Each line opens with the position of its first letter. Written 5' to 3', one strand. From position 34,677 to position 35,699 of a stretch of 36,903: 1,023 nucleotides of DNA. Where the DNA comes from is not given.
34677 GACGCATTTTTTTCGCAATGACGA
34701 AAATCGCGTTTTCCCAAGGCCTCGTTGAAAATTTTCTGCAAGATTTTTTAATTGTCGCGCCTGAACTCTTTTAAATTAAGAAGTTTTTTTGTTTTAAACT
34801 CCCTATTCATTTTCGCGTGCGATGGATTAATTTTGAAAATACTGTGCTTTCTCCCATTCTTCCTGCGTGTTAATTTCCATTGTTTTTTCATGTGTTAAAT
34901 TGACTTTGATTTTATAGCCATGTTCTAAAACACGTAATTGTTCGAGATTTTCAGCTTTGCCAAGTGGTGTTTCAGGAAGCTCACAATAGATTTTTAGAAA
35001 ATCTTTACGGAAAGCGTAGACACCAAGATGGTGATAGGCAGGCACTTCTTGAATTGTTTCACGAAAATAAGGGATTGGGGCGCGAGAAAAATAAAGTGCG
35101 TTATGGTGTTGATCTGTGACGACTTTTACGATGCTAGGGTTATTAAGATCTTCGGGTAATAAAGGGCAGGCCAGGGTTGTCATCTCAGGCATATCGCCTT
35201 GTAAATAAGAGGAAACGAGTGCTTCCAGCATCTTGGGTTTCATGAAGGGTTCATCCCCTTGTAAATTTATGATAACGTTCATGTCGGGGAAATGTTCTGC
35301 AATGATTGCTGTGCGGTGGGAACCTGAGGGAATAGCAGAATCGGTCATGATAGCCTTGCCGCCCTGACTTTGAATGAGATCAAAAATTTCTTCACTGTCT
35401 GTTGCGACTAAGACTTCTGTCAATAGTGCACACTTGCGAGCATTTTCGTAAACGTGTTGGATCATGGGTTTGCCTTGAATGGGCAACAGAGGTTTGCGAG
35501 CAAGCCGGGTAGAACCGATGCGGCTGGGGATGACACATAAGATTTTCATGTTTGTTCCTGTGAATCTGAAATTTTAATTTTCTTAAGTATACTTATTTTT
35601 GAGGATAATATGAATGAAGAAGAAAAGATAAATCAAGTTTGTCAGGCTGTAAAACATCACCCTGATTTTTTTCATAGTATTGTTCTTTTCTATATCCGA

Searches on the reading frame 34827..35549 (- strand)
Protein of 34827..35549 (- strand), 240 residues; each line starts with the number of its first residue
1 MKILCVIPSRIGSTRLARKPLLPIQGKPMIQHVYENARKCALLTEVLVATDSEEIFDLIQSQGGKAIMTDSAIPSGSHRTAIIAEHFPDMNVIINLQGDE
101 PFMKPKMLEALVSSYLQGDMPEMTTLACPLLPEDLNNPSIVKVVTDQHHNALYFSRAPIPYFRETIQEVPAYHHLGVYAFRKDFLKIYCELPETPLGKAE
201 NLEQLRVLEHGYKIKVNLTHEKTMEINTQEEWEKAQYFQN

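Call 9: search_protein_families(library=ncbifam, proteins=[window:34827-35549:-])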
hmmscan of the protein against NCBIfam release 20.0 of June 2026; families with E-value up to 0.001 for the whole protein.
window:34827-35549:- (240 aa): 12 families
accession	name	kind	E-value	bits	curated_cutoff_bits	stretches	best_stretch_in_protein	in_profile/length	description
NF003952.0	PRK05450.1-5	subfamily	4e-86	288.2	193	1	1-236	1-242/250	3-deoxy-manno-octulosonate cytidylyltransferase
NF009905.0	PRK13368.1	subfamily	7.4e-75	251.4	255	1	1-236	1-235/243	3-deoxy-manno-octulosonate cytidylyltransferase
NF003950.0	PRK05450.1-3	subfamily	7.4e-70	235.1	234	1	1-234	1-237/248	3-deoxy-manno-octulosonate cytidylyltransferase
NF003948.0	PRK05450.1-1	equivalog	2.1e-62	210.6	281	1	1-238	4-242/248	3-deoxy-manno-octulosonate cytidylyltransferase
TIGR00466.1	kdsB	equivalog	6.4e-59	199.3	155.2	1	1-232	1-240/241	3-deoxy-manno-octulosonate cytidylyltransferase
TIGR03584.1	PseF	equivalog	4.9e-13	49.2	205.7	1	4-68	1-65/222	pseudaminic acid cytidylyltransferase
TIGR03310.1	matur_MocA_YgfJ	equivalog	5.4e-08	33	186.45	1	13-141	10-137/188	molybdenum cofactor cytidylyltransferase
NF001457.0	PRK00317.1-3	equivalog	5.1e-07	29.4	164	1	18-116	18-114/200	molybdenum cofactor guanylyltransferase MobA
TIGR01173.1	glmU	equivalog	1.3e-06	27.5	366.85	1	18-124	19-123/452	bifunctional UDP-N-acetylglucosamine diphosphorylase/glucosamine-1-phosphate N-acetyltransferase GlmU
NF010934.1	PRK14354.1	equivalog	9.2e-05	21.1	450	1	18-119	18-119/447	bifunctional UDP-N-acetylglucosamine diphosphorylase/glucosamine-1-phosphate N-acetyltransferase GlmU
NF010933.0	PRK14353.1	equivalog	0.00048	18.9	505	1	18-115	24-124/453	bifunctional UDP-N-acetylglucosamine diphosphorylase/glucosamine-1-phosphate N-acetyltransferase GlmU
TIGR00454.1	TIGR00454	hypoth_equivalog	0.0009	19.2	174.7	0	14-125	12-124/183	TIGR00454 family protein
